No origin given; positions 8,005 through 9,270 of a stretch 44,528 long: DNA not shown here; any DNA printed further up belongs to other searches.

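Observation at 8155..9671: A split minimal CCA/poly(A)-type nucleotidyltransferase and HTH-metallophosphoesterase pair may be an RNA 3'-end repair or nucleotide-signal module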

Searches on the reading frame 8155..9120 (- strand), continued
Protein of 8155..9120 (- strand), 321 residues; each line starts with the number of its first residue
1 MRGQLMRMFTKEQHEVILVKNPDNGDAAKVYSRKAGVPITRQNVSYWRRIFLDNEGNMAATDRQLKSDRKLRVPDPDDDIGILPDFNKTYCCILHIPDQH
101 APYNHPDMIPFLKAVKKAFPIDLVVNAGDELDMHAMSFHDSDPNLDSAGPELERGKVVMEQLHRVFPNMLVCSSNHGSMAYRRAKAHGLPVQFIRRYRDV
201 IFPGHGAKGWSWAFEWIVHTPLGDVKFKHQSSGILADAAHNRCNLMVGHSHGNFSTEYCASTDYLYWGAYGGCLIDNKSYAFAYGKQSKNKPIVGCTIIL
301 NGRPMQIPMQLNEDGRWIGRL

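Call 77: fold_search(model_id=the predicted structure, library=pdb)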
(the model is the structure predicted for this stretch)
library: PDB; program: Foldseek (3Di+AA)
matches with E <= 10: 597; with E <= 0.001: 61
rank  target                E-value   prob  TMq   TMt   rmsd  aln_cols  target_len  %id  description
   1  5w8m_A                8.9e-07  1.00  0.39  0.59   6.3       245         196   12  Crystal structure of Chaetomium thermophilum Vps29 (released 2018-06-13)
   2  2a22_B                1.4e-06  1.00  0.38  0.55   9.7       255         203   14  Structure of Vacuolar Protein Sorting 29 from Cryptosporidium Parvum (released 2005-08-16)
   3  5w8m_F                2.7e-06  1.00  0.38  0.61   6.2       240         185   12  Crystal structure of Chaetomium thermophilum Vps29 (released 2018-06-13)
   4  5w8m_C                2.7e-06  1.00  0.39  0.61   6.5       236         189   11  Crystal structure of Chaetomium thermophilum Vps29 (released 2018-06-13)
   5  3av0_A                4.1e-06  1.00  0.35  0.31   8.7       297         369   11  Crystal structure of Mre11-Rad50 bound to ATP S (released 2011-05-25)
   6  4tug_A                4.1e-06  1.00  0.32  0.32   8.5       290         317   10  Crystal structure of MjMre11-DNA2 complex (released 2014-10-15)
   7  2a22_A                4.7e-06  1.00  0.33  0.50   9.2       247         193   13  Structure of Vacuolar Protein Sorting 29 from Cryptosporidium Parvum (released 2005-08-16)
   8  4tug_C                6.0e-06  1.00  0.31  0.32   8.3       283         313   11  Crystal structure of MjMre11-DNA2 complex (released 2014-10-15)
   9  5xcj_A                7.2e-06  1.00  0.33  0.54   9.2       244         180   11  Crystal structure of Vps29 single mutant (D62A) from Entamoeba histolytica (released 2017-10-18)
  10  5w8m_E                7.6e-06  1.00  0.37  0.60   6.4       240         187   14  Crystal structure of Chaetomium thermophilum Vps29 (released 2018-06-13)
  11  4tug_E                9.2e-06  1.00  0.32  0.33   8.4       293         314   10  Crystal structure of MjMre11-DNA2 complex (released 2014-10-15)
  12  8ese_Z                1.0e-05  1.00  0.34  0.54   7.1       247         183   10  Crystal structure of human Vps29 bound to a peptide from Vps35L (released 2023-05-24)
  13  5w8m_D                1.1e-05  1.00  0.37  0.57   6.5       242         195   12  Crystal structure of Chaetomium thermophilum Vps29 (released 2018-06-13)
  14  5gtu_A                1.1e-05  1.00  0.34  0.54   7.3       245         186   11  Structural and mechanistic insights into regulation of the retromer coat by TBC1d5 (released 2016-12-07)
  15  6xs5_A                1.2e-05  1.00  0.33  0.53   7.1       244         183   11  Crystal structure of human Vps29 complexed with RaPID-derived cyclic peptide RT-D1 (released 2021-07-14)
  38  9a6c_B                1.0e-04  1.00  0.41  0.29   8.6       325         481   11  Integrative model of YYDD-YYDB by crosslinking MS and deep learning (released 2024-09-18)
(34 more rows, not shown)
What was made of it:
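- MPE fold matches are generic (TM 0.3-0.4) and include non-nuclease members such as LpxH and Vps29 (call 77). Some MPE-superfamily members are cyclic-nucleotide phosphodiesterases; MJ0936 is among the fold hits (call 77).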

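Call 78: search_protein_families(library=pfam, alignment_id=A4, max_evalue=0.01)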
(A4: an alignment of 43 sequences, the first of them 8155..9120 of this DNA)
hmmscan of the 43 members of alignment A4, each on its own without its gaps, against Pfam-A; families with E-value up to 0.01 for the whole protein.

A. member 1, window:8155-9120:- (321 aa): 0 families

B. families by the number of members that match (of 43 scanned): 1 family
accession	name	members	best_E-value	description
PF00149.33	Metallophos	9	9.1e-06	Calcineurin-like phosphoesterase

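Call 79: search_protein_families(library=pfam, proteins=[L015:9966-10508:+, L015:10501-11103:+, L014:9951-10433:+, L013:10112-10759:+], max_evalue=0.01)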
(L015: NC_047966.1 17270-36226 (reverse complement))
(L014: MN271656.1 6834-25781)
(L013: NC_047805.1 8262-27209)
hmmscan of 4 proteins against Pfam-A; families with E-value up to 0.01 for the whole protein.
L015:9966-10508:+ (180 aa): 3 families
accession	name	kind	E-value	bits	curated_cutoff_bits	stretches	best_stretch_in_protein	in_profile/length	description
PF25109.1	HAD_PNKP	-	3.9e-15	56.7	27.6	1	18-165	1-140/143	Polynucleotide kinase PNKP phosphatase domain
PF00702.32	Hydrolase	-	0.0002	22.3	26.4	1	20-170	3-127/191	haloacid dehalogenase-like hydrolase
PF03767.20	Acid_phosphat_B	-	0.00021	21.3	27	1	17-138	76-197/230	HAD superfamily, subfamily IIIB (Acid phosphatase)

L015:10501-11103:+ (200 aa): 5 families
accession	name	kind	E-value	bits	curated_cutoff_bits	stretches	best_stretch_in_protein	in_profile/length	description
PF13238.12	AAA_18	-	8.3e-05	23.5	29.4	1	7-36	1-29/128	AAA domain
PF13207.12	AAA_17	-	0.00011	23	27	1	11-73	2-60/136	AAA domain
PF20720.3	nSTAND3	-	0.00017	21.7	27.2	1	5-43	18-54/155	Novel STAND NTPase 3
PF24883.2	NPHP3_N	-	0.0044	17.7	24.8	1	5-41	23-59/164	Nephrocystin 3, N-terminal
PF13671.12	AAA_33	-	0.0059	17.4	27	1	6-29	1-24/143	AAA domain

L014:9951-10433:+ (160 aa): 4 families
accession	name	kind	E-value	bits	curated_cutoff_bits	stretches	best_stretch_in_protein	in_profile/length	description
PF25109.1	HAD_PNKP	-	5.8e-18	65.8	27.6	1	2-145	2-140/143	Polynucleotide kinase PNKP phosphatase domain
PF00702.32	Hydrolase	-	2.7e-05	25.1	26.4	1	1-148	1-125/191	haloacid dehalogenase-like hydrolase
PF24694.1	LNS2_PITM1-3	-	0.00023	21.6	27.7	1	49-114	26-89/124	PITM 1-3, LNS2 domain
PF03767.20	Acid_phosphat_B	-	0.00023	21.2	27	1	2-107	78-184/230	HAD superfamily, subfamily IIIB (Acid phosphatase)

L013:10112-10759:+ (215 aa): 1 family
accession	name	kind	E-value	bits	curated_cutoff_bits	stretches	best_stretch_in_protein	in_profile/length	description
PF13238.12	AAA_18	-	0.0043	17.9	29.4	0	16-52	1-36/128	AAA domain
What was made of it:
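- On Pnkp-type end-healing system (kinase plus phosphatase plus ligase): Kinase and HAD_PNKP neighbours occur only in other phages (call 79)
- In Aeromonas and Pectobacterium phages the MPE is followed by a HAD_PNKP phosphatase and a P-loop kinase (call 79).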

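Call 92: search_protein_families(library=padloc, proteins=[window:8155-9120:-], max_evalue=0.1)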
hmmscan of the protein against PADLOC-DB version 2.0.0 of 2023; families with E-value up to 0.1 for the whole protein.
window:8155-9120:- (321 aa): 0 families
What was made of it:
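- Neither protein matches any PADLOC model (call 92).
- Tried and rejected: (5) PADLOC gave no hits (call 92).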

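Call 94: search_dna_similar(query=L014:1486-2031:+, collection=phages, mode=protein, max_rows=40, rows=spread, max_evalue=0.001)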
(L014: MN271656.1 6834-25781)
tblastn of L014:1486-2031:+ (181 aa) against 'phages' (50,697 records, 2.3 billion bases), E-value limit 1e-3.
Records with a match: 227; places in all: 227; records where one place covers at least 80% of the query: 149.
Best place of each record, by identity: >=99% 1; 90-95% 1; 80-90% 2; 60-80% 21; <60% 202.
By first word of the organism name: Pectobacterium 59; Klebsiella 50; Vibrio 46; Aeromonas 18; Proteus 15; Dickeya 7; Pseudomonas 6; Erwinia 5; Escherichia 4; Providencia 4; and 7 more.
By host as written in the record: Klebsiella pneumoniae 24; Pectobacterium atrosepticum DSM18077 23; Vibrio parahaemolyticus 20; - 18; Aeromonas hydrophila 10; Vibrio parahaemolyticus M2413 5; Pectobacterium carotovorum subsp. carotovorum PB38 4; Pectobacterium atrosepticum 3; and 83 more.
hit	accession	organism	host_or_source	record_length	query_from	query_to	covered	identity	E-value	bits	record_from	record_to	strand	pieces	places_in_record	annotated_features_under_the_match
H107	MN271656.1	Pectobacterium phage MA2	Pectobacterium carotovorum subsp. ...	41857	1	181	100%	100.0%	7e-120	378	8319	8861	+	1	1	putative nucleotidyl transferase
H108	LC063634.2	Pectobacterium phage PPWS1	Wasabia japonica Matsum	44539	1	181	100%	72.4%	2e-82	270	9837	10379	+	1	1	g24: putative nucleotidyl transferase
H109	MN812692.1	Pectobacterium phage Rambam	Dickeya dianthicola F127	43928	1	181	100%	71.8%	8e-83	271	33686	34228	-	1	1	record has no annotation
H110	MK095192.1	Pectobacterium phage Astalicious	Pectobacterium atrosepticum DSM18077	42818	1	181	100%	70.7%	2e-81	267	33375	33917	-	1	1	hypothetical protein (x2)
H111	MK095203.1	Pectobacterium phage Koot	Pectobacterium atrosepticum DSM18077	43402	1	181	100%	70.2%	9e-81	265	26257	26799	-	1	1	hypothetical protein (x2)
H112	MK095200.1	Pectobacterium phage Clickz_B8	Pectobacterium atrosepticum DSM18077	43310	1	181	100%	52.2%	3e-51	181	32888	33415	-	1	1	hypothetical protein (x2)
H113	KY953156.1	Pectobacterium phage vB_PatP_CB5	Pectobacterium atrosepticum DSM 30186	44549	1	181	100%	51.6%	1e-50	179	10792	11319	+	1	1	putative nucleotidyl transferase | HNH family homing endonuclease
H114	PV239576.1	Klebsiella phage S16c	Klebsiella pneumoniae S16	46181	1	175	97%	38.6%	5e-28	114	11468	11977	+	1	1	hypothetical protein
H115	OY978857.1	Klebsiella phage vB_Kpn_K13PH07C1L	-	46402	1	175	97%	38.1%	3e-27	112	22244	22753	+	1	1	nucleotidyltransferase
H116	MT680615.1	Proteus phage PmP19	Proteus mirabilis DP19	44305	1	179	99%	35.3%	1e-26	110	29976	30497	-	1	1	hypothetical protein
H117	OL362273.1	Escherichia phage 6949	Escherichia coli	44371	1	175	97%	34.1%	2e-27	113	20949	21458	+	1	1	hypothetical protein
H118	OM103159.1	Klebsiella phage KpnP_VR702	Klebsiella pneumoniae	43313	1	175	97%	33.5%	2e-27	112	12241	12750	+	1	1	putative nucleotidyltransferase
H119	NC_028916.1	Proteus phage vB_PmiP_Pm5460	Proteus mirabilis 414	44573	4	175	95%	32.0%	3e-23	101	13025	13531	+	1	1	nucleotidyltransferase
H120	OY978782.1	Klebsiella phage vB_Kpl_K39PH122C2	-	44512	3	177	97%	30.7%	9e-11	65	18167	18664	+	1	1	nucleotidyltransferase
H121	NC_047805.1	Yersinia phage fHe-Yen3-01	Yersinia enterocolitica serotype O:3 ...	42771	4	177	96%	30.2%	9e-12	68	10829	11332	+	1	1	nucleotidyltransferase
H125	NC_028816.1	Klebsiella phage vB_KpnP_SU503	Klebsiella pneumoniae 07RAFM-KPN-503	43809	3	175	96%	28.3%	2e-8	59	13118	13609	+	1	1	nucleotidyltransferase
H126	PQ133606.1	Klebsiella phage P29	Klebsiella pneumoniae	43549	3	175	96%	28.3%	7e-7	54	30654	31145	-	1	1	hypothetical protein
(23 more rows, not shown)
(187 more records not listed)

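Call 95: get_annotated_region(hit=H125, flank=5000)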
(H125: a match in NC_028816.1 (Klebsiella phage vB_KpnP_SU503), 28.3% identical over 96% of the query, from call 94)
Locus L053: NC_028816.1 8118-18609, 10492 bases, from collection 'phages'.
description: Klebsiella phage vB_KpnP_SU503, complete genome.
organism: Klebsiella phage vB_KpnP_SU503 (NCBI taxid 1610834)
taxonomy: Viruses; Duplodnaviria; Heunggongvirae; Uroviricota; Caudoviricetes; Autographiviridae; Slopekvirinae; Drulisvirus; Drulisvirus SU503
host: Klebsiella pneumoniae 07RAFM-KPN-503; source: -; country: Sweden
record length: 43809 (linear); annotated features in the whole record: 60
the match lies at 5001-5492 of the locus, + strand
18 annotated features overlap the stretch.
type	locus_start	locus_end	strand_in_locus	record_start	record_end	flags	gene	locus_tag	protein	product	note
CDS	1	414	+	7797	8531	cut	-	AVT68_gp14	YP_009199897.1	putative DNA primase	-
CDS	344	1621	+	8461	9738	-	-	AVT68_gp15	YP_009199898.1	putative DNA helicase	-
CDS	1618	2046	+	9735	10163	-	-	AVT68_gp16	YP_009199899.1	HNH endonuclease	-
CDS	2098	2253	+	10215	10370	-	-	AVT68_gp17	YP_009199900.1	hypothetical protein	-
CDS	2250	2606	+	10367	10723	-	-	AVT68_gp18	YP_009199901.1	hypothetical protein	-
CDS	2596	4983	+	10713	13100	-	-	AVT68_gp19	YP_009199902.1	DNA polymerase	-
CDS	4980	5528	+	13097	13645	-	-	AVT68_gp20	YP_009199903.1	nucleotidyltransferase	-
CDS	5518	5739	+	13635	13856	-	-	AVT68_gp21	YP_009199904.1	hypothetical protein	-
CDS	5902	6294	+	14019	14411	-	-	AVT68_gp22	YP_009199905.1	HNH endonuclease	-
CDS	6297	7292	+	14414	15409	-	-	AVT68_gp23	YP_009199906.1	metallo-phosphoesterase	-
CDS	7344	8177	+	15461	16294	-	-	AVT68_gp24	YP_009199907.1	large tegument protein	-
CDS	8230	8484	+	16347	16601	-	-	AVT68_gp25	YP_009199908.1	hypothetical protein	-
CDS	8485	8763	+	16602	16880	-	-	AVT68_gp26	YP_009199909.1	hypothetical protein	-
CDS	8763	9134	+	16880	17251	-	-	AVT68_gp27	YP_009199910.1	hypothetical protein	-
CDS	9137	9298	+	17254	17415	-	-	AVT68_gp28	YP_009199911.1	hypothetical protein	-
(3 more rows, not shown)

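Call 96: get_annotated_region(hit=H126, flank=5000)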
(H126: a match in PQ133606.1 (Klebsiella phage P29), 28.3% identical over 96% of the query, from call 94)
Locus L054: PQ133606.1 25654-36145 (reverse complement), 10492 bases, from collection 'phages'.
description: Klebsiella phage P29, complete genome.
organism: Klebsiella phage P29 (NCBI taxid 3349446)
taxonomy: Viruses
host: Klebsiella pneumoniae; source: -; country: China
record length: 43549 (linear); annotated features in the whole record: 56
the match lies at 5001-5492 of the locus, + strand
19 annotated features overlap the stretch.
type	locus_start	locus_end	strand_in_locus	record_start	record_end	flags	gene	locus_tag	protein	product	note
CDS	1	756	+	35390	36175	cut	-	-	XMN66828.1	hypothetical protein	-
CDS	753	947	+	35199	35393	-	-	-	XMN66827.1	hypothetical protein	-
CDS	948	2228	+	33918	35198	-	-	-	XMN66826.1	hypothetical protein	-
CDS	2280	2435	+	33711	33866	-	-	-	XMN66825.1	hypothetical protein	-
CDS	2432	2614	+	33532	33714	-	-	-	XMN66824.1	hypothetical protein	-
CDS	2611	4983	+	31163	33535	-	-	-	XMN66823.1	hypothetical protein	-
CDS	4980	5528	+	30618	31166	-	-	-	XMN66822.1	hypothetical protein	-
CDS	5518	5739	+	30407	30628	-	-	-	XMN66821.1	hypothetical protein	-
CDS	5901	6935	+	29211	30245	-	-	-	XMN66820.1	hypothetical protein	-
CDS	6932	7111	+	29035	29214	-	-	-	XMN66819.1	hypothetical protein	-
CDS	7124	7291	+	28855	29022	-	-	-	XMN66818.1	hypothetical protein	-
CDS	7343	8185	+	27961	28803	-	-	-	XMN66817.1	hypothetical protein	-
CDS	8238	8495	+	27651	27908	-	-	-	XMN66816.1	hypothetical protein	-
CDS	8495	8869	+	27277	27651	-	-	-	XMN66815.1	hypothetical protein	-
CDS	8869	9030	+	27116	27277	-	-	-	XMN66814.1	hypothetical protein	-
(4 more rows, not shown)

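Call 97: get_annotated_region(hit=H115, flank=8000)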
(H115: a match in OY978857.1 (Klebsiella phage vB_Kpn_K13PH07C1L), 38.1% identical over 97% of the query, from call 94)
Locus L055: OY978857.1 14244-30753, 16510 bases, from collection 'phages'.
description: Klebsiella phage vB_Kpn_K13PH07C1L genome assembly, chromosome: K13PH07C1L_assembly.
organism: Klebsiella phage vB_Kpn_K13PH07C1L (NCBI taxid 3071649)
taxonomy: Viruses; Duplodnaviria; Heunggongvirae; Uroviricota; Caudoviricetes; Autographiviridae; Molineuxvirinae
host: -; source: -; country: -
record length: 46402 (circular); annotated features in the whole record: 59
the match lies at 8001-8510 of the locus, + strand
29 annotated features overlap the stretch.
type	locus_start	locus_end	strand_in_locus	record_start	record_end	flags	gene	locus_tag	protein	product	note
CDS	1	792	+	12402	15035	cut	-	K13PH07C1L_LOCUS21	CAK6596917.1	RNA polymerase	source:genemarks_glimmer_phanotate_prodigal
CDS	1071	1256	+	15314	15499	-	-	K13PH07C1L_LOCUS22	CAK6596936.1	hypothetical protein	source:glimmer_genemarks_phanotate_prodigal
CDS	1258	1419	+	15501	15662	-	-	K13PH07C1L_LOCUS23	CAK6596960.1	hypothetical protein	source:genemarks_glimmer_prodigal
CDS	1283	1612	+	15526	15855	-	-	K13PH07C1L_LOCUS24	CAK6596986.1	hypothetical protein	source:phanotate_genemarks_prodigal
CDS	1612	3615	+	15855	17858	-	-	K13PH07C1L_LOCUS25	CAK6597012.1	DNA primase/helicase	source:genemarks_phanotate_prodigal_glimmer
CDS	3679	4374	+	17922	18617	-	-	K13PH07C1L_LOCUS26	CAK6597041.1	unknown function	source:genemarks_glimmer_phanotate_prodigal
CDS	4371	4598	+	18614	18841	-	-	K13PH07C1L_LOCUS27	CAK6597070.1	hypothetical protein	source:genemarks_glimmer_phanotate_prodigal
CDS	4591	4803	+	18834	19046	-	-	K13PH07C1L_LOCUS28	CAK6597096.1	unknown function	source:genemarks_glimmer_phanotate_prodigal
CDS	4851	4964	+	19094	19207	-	-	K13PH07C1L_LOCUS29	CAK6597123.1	unknown function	source:glimmer_prodigal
CDS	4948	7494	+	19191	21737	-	-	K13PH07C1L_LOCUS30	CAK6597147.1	DNA polymerase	source:genemarks_glimmer_prodigal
CDS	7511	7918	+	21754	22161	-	-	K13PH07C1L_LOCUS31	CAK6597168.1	unknown function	source:genemarks_glimmer_prodigal_phanotate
CDS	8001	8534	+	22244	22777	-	-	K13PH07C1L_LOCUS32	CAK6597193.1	nucleotidyltransferase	source:genemarks_glimmer_phanotate_prodigal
CDS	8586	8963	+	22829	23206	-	-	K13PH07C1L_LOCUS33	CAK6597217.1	polysaccharide chain length determinant protein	source:genemarks_glimmer_phanotate_prodigal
CDS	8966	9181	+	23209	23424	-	-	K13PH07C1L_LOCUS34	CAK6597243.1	hypothetical protein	source:genemarks_glimmer_phanotate_prodigal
CDS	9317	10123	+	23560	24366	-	-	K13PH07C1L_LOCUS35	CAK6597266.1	unknown function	source:genemarks_glimmer_phanotate_prodigal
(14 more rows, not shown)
